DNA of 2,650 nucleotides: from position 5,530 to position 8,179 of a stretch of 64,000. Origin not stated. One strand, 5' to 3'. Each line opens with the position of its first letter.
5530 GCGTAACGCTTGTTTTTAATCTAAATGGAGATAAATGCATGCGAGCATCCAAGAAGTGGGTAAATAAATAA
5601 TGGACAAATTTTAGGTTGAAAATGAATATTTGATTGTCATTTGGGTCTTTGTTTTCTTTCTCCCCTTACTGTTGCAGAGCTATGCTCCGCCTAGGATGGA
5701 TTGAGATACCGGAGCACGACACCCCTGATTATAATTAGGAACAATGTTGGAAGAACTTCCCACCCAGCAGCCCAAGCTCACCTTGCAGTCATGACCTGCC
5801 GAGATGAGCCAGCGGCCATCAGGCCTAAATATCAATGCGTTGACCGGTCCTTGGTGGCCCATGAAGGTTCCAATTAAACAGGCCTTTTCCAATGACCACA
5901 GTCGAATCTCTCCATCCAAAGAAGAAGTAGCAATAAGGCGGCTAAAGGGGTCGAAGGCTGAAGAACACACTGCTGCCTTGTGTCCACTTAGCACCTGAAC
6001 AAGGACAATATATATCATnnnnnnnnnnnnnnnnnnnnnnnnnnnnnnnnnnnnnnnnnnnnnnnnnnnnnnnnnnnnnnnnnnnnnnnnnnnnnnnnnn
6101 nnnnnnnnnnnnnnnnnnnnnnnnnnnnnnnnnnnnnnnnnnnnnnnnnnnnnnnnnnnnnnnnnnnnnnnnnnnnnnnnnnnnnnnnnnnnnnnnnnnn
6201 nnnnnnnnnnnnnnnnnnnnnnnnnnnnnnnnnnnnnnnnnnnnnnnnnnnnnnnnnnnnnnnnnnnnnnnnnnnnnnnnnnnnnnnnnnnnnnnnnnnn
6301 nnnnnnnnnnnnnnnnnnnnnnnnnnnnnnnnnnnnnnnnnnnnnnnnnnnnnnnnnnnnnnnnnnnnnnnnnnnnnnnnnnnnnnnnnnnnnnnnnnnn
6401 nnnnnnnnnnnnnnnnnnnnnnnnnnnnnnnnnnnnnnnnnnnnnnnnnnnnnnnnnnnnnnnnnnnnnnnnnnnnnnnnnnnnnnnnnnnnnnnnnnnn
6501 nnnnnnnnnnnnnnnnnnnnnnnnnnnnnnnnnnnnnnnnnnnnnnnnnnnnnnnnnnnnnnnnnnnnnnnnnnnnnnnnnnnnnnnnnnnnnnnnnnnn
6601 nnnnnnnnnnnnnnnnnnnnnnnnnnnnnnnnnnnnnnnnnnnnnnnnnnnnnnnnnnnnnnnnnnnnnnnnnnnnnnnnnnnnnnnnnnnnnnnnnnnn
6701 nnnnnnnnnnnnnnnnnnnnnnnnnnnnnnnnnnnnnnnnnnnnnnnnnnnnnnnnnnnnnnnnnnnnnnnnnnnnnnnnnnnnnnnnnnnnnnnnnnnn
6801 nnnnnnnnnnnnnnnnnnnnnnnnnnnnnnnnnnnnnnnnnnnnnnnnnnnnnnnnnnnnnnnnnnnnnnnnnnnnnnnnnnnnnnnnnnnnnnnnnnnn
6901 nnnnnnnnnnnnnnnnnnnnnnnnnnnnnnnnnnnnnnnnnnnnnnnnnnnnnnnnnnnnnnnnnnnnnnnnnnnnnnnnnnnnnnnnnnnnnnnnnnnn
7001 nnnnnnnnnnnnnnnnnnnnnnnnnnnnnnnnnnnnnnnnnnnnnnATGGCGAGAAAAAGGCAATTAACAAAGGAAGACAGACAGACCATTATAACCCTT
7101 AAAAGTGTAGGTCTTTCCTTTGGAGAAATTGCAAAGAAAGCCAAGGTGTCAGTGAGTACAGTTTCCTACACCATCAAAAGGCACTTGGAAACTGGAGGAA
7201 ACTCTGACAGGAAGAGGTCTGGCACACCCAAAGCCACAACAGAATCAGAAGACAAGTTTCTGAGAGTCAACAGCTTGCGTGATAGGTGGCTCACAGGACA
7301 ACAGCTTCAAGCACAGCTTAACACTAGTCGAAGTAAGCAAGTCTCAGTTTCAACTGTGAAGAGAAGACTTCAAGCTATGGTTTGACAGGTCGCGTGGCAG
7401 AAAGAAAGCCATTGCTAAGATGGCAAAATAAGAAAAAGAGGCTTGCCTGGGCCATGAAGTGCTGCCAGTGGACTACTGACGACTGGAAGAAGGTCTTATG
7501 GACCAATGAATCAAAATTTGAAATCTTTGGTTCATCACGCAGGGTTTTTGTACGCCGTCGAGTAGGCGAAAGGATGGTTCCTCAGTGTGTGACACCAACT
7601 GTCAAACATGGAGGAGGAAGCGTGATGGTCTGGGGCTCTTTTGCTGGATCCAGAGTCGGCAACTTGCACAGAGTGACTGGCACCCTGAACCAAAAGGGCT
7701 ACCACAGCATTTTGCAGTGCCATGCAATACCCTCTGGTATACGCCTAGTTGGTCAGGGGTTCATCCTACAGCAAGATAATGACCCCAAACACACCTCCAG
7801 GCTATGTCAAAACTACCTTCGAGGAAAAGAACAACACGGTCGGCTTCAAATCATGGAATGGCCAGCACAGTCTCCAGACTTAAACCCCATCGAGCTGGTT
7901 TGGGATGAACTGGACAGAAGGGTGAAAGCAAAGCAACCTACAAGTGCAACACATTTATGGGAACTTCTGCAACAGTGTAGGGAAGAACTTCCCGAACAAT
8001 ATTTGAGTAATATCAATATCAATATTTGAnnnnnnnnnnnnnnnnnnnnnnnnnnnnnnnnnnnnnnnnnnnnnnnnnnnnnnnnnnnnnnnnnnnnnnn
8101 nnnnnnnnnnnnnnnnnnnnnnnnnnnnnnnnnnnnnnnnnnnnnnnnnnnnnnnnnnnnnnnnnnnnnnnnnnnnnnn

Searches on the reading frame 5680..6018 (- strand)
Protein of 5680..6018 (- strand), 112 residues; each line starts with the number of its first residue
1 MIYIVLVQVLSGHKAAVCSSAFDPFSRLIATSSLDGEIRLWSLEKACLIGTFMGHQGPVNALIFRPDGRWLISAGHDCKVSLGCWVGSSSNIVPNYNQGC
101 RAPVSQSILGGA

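Call 60: search_protein_families(library=pfam, proteins=[window:5680-6018:-], max_evalue=0.001)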
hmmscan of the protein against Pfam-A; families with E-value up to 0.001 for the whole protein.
window:5680-6018:- (112 aa): 22 families
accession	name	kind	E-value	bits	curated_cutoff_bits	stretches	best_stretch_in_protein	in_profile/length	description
PF00400.38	WD40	-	5.5e-20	71.4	27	2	6-42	3-39/39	WD domain, G-beta repeat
PF25173.1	Beta-prop_WDR3_1st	-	7.8e-14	52.2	154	1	7-82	22-97/184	WDR3 first beta-propeller domain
PF25174.1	Beta-prop_THOC3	-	7.9e-14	51.7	305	1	7-82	164-239/272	THOC3 beta-propeller domain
PF25168.1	Beta-prop_WDR36-Utp21_2nd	-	2.1e-13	50.7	84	2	51-81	235-265/335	WDR36/Utp21 second beta-propeller domain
PF24817.1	WD40_WDHD1_1st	-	4.4e-12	46.2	109.9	1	8-45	122-159/291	WDHD1 first WD40 domain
PF24814.1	WD40_Prp19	-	2.1e-10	40.6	320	1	7-82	42-117/281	Prp19 WD40 domain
PF25175.1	Beta-prop_WDR5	-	6.1e-09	36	250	1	8-90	88-168/296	WDR5 beta-propeller domain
PF23393.2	Beta-prop_WDR90_POC16_2nd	-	9.2e-08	32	60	1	12-81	34-103/291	WDR90/POC16, second beta-propeller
PF24805.1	EIF3I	-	9.4e-08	32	200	1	49-80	278-309/324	EIF3I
PF24807.1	WD40_CDC20-Fz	-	1.1e-07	32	200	1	7-77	128-199/292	CDC20/Fizzy WD40 domain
PF25391.1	WD40_Gbeta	-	1.7e-07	31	150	1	9-79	179-249/340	G protein beta WD-40 repeat protein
PF25047.1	Beta-prop_TEP1_2nd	-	2.9e-07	30.3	89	0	7-45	83-121/255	TEP-1 second beta-propeller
PF25172.1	Beta-prop_WDR3_2nd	-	7e-07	29.2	140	1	9-80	212-283/293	WDR3 second beta-propeller domain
PF25048.1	Beta-prop_TEP1_C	-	9.4e-06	26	32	0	26-63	12-48/73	TEP-1 C-terminal beta-propeller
PF23869.1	Beta-prop_WDR75_1st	-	1.2e-05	25.2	45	1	12-77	181-249/292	WD repeat-containing protein 75 first beta-propeller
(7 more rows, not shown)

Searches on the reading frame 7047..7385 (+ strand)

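Call 60: search_protein_families(library=pfam, proteins=[window:7047-7385:+], max_evalue=0.001)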
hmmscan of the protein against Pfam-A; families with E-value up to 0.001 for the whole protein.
window:7047-7385:+ (112 aa): 13 families
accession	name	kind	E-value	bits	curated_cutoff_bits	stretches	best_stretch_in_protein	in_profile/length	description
PF13936.12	HTH_38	-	2.5e-10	40.4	27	1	5-46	3-44/44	Helix-turn-helix domain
PF13565.12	HTH_32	-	1.4e-09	38.8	33.7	1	38-108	1-73/73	Homeodomain-like domain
PF00356.27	LacI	-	2.7e-06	27.5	27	1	27-46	4-23/46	Bacterial regulatory proteins, lacI family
PF13384.12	HTH_23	-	9.5e-06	25.7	24.6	1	8-50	3-45/50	Homeodomain-like domain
PF08281.18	Sigma70_r4_2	-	1.1e-05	25.4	25.7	0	10-45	13-49/54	Sigma-70, region 4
PF25787.1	HTH_SB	-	1.4e-05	25.2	43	1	1-45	1-45/53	Sleeping Beauty transposase HTH domain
PF02796.21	HTH_7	-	1.6e-05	25.4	23.8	1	3-39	2-38/45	Helix-turn-helix domain of resolvase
PF13412.12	HTH_24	-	6.8e-05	22.8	21.9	0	22-45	17-40/48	Winged helix-turn-helix DNA-binding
PF08279.18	HTH_11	-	0.00012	22.3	25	0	21-45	15-38/55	HTH domain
PF13518.12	HTH_28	-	0.00028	21.4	25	0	12-58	2-50/52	Helix-turn-helix domain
PF12840.13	HTH_20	-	0.00032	21.1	27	0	21-45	17-40/51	Helix-turn-helix domain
PF01498.24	HTH_Tnp_Tc3_2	-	0.00061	20.5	31.5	0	78-110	10-41/72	Transposase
PF00292.24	PAX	-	0.00091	19.6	22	0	5-105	16-121/125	'Paired box' domain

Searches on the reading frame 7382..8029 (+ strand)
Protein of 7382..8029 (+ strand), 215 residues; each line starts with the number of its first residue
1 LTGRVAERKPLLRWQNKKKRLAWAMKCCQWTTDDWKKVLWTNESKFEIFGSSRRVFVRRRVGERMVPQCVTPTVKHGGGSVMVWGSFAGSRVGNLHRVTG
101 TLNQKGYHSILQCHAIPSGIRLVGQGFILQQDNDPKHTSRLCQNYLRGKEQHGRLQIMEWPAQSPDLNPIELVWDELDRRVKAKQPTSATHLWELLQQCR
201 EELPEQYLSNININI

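Call 60: search_protein_families(library=pfam, proteins=[window:7382-8029:+], max_evalue=0.001)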
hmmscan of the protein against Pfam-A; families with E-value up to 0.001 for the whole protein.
window:7382-8029:+ (215 aa): 2 families
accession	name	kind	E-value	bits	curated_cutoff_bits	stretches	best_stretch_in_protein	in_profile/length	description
PF13358.12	DDE_3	-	3.7e-09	37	28.6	1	122-185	79-137/146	DDE superfamily endonuclease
PF01498.24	HTH_Tnp_Tc3_2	-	0.00072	20.2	31.5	0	1-25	44-68/72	Transposase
